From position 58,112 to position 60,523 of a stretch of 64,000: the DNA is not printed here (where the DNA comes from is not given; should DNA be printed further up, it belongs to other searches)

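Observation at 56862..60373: Three highly similar BMP substrate-binding domains, one gene being a fused tandem duplicate, sharing one ABC transporter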

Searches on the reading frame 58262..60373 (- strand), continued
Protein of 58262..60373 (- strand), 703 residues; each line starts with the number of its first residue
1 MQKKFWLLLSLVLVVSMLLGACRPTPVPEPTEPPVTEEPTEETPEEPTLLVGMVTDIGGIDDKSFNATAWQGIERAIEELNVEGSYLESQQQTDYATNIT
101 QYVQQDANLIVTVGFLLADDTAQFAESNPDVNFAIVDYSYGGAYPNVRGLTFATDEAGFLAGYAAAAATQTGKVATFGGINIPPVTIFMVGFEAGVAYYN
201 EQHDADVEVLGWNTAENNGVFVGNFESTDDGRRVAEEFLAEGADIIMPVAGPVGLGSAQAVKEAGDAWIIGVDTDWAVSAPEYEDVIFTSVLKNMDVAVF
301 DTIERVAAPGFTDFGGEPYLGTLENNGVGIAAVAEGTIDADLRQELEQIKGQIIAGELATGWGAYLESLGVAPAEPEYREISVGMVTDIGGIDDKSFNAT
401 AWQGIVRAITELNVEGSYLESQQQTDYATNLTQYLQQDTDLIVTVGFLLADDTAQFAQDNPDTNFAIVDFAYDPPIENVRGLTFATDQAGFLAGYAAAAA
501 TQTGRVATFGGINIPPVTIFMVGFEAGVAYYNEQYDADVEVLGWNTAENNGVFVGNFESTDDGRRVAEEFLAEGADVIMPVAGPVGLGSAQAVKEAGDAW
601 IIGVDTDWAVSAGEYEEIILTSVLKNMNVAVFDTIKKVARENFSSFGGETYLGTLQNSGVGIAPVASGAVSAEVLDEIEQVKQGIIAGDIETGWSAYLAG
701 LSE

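Call 53: find_encoding_contigs(protein=P0002, flank=5000, max_places=3)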
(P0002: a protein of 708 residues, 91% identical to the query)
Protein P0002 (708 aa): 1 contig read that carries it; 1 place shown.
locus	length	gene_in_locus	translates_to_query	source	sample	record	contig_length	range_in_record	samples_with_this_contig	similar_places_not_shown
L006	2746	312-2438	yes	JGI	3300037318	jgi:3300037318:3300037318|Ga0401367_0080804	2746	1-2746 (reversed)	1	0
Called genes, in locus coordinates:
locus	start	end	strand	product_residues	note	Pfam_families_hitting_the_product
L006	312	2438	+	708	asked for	PF02608:Bmp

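Call 56: predict_structure(alignment_id=A1)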
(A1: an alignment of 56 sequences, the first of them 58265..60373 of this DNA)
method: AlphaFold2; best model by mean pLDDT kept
length: 703 residues; sequences in the alignment: 56
mean_pLDDT: 88.7   pTM: 0.82
mean pLDDT of the five models: 88.7, 88.1, 85.9, 85.6, 85.1
residues with pLDDT >= 90: 438; 70-90: 216; 50-70: 27; < 50: 22
segments of 3 or more residues with pLDDT < 50: 21-42
pLDDT, mean of each block of 10 residues (from residue 1): 77 72 40 37 71 80 83 92 92 91 97 91 96 94 91 96 98 91 88 98 97 89 85 96 95 91 96 91 95 93 89 87 90 89 89 86 83 74 87 76 92 92 86 96 91 96 95 94 96 98 96 84 97 98 91 83 95 97 88 96 92 94 92 92 87 88 92 90 89 90 66
secondary structure, 60 per line:
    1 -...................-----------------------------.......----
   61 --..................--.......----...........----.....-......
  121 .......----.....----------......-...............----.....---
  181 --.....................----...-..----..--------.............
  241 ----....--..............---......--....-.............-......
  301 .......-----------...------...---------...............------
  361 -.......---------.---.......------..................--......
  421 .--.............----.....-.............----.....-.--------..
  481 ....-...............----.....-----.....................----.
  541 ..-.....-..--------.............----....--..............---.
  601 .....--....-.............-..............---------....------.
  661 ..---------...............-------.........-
elements in order (helices of 4 or more, strands of 3 or more residues): H2-20 E50-56 H63-80 E83-89 H94-104 E109-113 H115-127 E132-136 E147-152 H154-168 E173-177 H183-203 E208-210 H228-240 E245-248 H251-264 E268-273 H276-279 H281-286 E287-293 H295-307 E319-321 E328-330 H340-354 H362-368 E382-388 H395-412 E415-421 H424-436 E441-445 H447-459 E464-468 E479-484 H486-500 E505-509 H515-535 E540-542 H560-572 E577-580 H583-596 E600-605 H608-611 H613-618 E619-625 H627-639 E650-653 E660-662 H672-686 H694-702
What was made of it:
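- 60236..60373 (-): Signal peptide with lipobox (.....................|C, Cys22) and a Pro/Thr/Glu-rich tether (aa 23-46). The model has pLDDT below 50 for residues 21-42 (call 56).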

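Call 59: fold_search(model_id=the predicted structure, library=pdb)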
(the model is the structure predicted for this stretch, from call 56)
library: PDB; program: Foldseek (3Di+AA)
matches with E <= 10: 1771; with E <= 0.001: 572
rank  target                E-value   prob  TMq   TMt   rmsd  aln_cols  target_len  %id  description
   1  7x0r_A                2.5e-24  1.00  0.39  0.85   3.9       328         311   34  Crystal structure of substrate binding protein Lbp complexed wtih guanosine from Clostridium thermocellum (released 2022-09-14)
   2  7x0r_B                3.0e-24  1.00  0.40  0.86   3.1       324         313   37  Crystal structure of substrate binding protein Lbp complexed wtih guanosine from Clostridium thermocellum (released 2022-09-14)
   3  6y9u_A                2.1e-22  1.00  0.39  0.79   3.4       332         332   32  Crystal structure of PnrA from S. pneumoniae in complex with adenosine (released 2021-02-10)
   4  6y9u_B                2.4e-22  1.00  0.39  0.80   5.3       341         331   29  Crystal structure of PnrA from S. pneumoniae in complex with adenosine (released 2021-02-10)
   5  6y9u_D                2.7e-22  1.00  0.39  0.80   6.0       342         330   29  Crystal structure of PnrA from S. pneumoniae in complex with adenosine (released 2021-02-10)
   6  6yab_AAA              7.8e-22  1.00  0.39  0.79   3.1       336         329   30  Crystal structure of PnrA from S. pneumoniae in complex with uridine (released 2021-02-10)
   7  6yag_D                1.9e-21  1.00  0.39  0.80   3.0       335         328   30  Crystal structure of PnrA from S. pneumoniae in complex with thymidine (released 2021-02-10)
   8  6yag_C                3.5e-21  1.00  0.39  0.80   3.0       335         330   31  Crystal structure of PnrA from S. pneumoniae in complex with thymidine (released 2021-02-10)
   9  6shu                  6.2e-21  1.00  0.40  0.84   3.4       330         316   28  Borrelia burgdorferi BmpD nucleoside binding protein bound to adenosine (released 2020-02-12)
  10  6yab_DDD              7.7e-21  1.00  0.39  0.79   4.0       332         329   31  Crystal structure of PnrA from S. pneumoniae in complex with uridine (released 2021-02-10)
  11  2fqw                  2.1e-20  1.00  0.39  0.83   2.9       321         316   29  PnrA from Treponema pallidum as purified from E. coli (bound to inosine) (released 2006-02-14)
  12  4pev_A                2.4e-20  1.00  0.39  0.72   4.3       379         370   26  Crystal structure of ABC transporter system solute-binding proteins from Aeropyrum pernix K1 (released 2014-05-21)
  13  6pii_A                5.8e-17  1.00  0.38  0.76   3.3       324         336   20  The evolving story of AtzT, a periplasmic binding protein (released 2019-11-13)
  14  6pi5_C                2.2e-16  1.00  0.38  0.78   2.8       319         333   20  The evolving story of AtzT, a periplasmic binding protein (released 2019-11-13)
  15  6pi6_A                2.6e-16  1.00  0.38  0.76   3.2       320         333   21  The evolving story of AtzT, a periplasmic binding protein (released 2019-11-13)
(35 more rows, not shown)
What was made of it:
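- On Pfam PF02608 Bmp (PnrA-like ABC substrate-binding proteins): Calls 56 and 59: mean pLDDT 88.7.
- The fold matches Lbp, PnrA and BmpD with target-normalised TM 0.79-0.86 (call 59). BMP-family members also bind riboflavin (RfuA) and atrazine (AtzT) (PDB entry titles, call 59).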

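Call 60: find_related_loci(query=A1, collection=genome_contigs, flank=4000)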
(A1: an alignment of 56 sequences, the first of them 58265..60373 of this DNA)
Query A1 (703 aa) in genome_contigs; peptide patterns used: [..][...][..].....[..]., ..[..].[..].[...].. (x = any residue, [..] = any of these).
600 stretches matched a pattern (row limit reached: there are more); 581 encode a relative of the query (tblastn E <= 1e-3); the best 80 are kept; 80 distinct loci.
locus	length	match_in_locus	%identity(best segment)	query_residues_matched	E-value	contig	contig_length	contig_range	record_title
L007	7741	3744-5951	56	1-690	0e+0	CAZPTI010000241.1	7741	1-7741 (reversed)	MAG TPA_asm: uncultured Anaerolineales bacterium isolate SRP278314_co2_92 genome assembly, contig: NODE_13374_length_774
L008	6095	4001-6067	57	1-692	0e+0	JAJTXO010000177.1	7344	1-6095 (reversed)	MAG: Caldilineales bacterium isolate DTUCFX11 177-Genome36, whole genome shotgun sequence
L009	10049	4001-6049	55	1-692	0e+0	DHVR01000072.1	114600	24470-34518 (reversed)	MAG TPA_asm: Leptolinea sp. UBA5203 UBA5203_contig_961, whole genome shotgun sequence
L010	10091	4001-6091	52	1-691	0e+0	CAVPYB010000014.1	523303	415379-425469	MAG: uncultured Chloroflexia bacterium isolate MFD09964.bin.2.153 genome assembly, contig: contig_9747, whole genome sho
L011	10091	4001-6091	54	1-700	0e+0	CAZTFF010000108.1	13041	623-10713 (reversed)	MAG TPA_asm: uncultured Caldilineaceae bacterium isolate binchicken_co17_31 genome assembly, contig: NODE_10797_length_1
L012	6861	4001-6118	55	1-692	0e+0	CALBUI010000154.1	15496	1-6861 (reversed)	MAG: uncultured Anaerolineales bacterium isolate N4_Bin_METABAT__171_1 genome assembly, contig: c_000001744434, whole ge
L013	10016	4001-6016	50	1-690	0e+0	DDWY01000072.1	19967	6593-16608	MAG TPA_asm: Anaerolineaceae bacterium UBA2274 UBA2274_contig_8679, whole genome shotgun sequence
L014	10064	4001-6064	50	1-692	0e+0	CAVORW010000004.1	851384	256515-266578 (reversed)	MAG: uncultured Chloroflexia bacterium isolate MFD09964.bin.2.12 genome assembly, contig: contig_30722, whole genome sho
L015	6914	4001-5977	59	51-690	0e+0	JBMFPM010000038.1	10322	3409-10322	MAG: Anaerolineae bacterium isolate KM4338-63 NODE_3580_length_10322_cov_4.206682, whole genome shotgun sequence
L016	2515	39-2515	53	1-692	2e-167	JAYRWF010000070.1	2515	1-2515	MAG: Anaerolineales bacterium isolate NJ_NJASGE3bin.38 k141_213173, whole genome shotgun sequence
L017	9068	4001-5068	71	1-701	5e-149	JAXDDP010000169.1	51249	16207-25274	MAG: Anaerolineae bacterium isolate POMEDNA-B74 Raw2_k127_280892, whole genome shotgun sequence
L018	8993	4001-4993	71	51-702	5e-142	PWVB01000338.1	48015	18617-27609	MAG: Anaerolineae bacterium isolate CSSed11_269R1 CS-Sed11-C385, whole genome shotgun sequence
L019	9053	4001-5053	66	1-702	1e-140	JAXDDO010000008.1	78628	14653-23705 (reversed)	MAG: Anaerolineae bacterium isolate POMEDNA-B73 Raw2_k127_1691344, whole genome shotgun sequence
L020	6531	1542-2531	65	28-694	1e-126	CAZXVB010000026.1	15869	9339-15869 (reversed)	MAG TPA_asm: uncultured Anaerolineales bacterium isolate binchicken_co256_477 genome assembly, contig: NODE_8461_length_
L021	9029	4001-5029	62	1-695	8e-125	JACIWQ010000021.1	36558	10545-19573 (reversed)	MAG: Thermoflexales bacterium isolate MAG-30 Thermoflexales_E3_bin20_Scaffold_21, whole genome shotgun sequence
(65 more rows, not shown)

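Call 62: find_encoding_contigs(protein=P0001, flank=10000, max_places=4)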
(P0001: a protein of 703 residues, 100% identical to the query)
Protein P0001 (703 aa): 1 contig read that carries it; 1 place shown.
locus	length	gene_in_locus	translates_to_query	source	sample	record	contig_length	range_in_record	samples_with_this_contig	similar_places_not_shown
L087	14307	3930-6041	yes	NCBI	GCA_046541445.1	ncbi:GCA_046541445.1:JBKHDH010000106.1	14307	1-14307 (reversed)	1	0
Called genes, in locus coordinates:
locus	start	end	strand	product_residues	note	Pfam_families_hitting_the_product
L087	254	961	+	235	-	PF22935:RM44_endonuclase (weak), PF14622:Ribonucleas_3_3, PF00636:Ribonuclease_3, PF00035:dsrm, PF24995:DSRM_2 (weak)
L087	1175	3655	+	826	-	PF02861:Clp_N, PF00004:AAA, PF13191:AAA_16 (weak), PF23569:NBD_SMAX1 (weak), PF17871:AAA_lid_9, PF07724:AAA_2, PF07728:AAA_5, PF10431:ClpB_D2-small, +5 more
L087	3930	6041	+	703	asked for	PF02608:Bmp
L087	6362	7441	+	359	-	PF02608:Bmp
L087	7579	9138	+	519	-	PF00005:ABC_tran, PF13304:AAA_21 (faint), PF00005:ABC_tran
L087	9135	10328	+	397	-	PF02653:BPD_transp_2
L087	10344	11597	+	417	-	PF02653:BPD_transp_2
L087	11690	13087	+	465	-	PF17125:Methyltr_RsmF_N, PF01189:Methyltr_RsmB-F, PF17126:RsmF_methylt_CI, PF13636:Methyltranf_PUA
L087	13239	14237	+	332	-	PF04307:YdjM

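Call 69: search_protein_families(library=ncbifam, proteins=[window:58262-60373:-])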
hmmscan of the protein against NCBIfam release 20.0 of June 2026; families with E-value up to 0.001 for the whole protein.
window:58262-60373:- (703 aa): 1 family
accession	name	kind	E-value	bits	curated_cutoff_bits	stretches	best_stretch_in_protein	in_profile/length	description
NF047927.1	ABC_BMP_B6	equivalog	5.8e-31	107.8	400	2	394-692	15-299/314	putative B6 ABC transporter substrate-binding protein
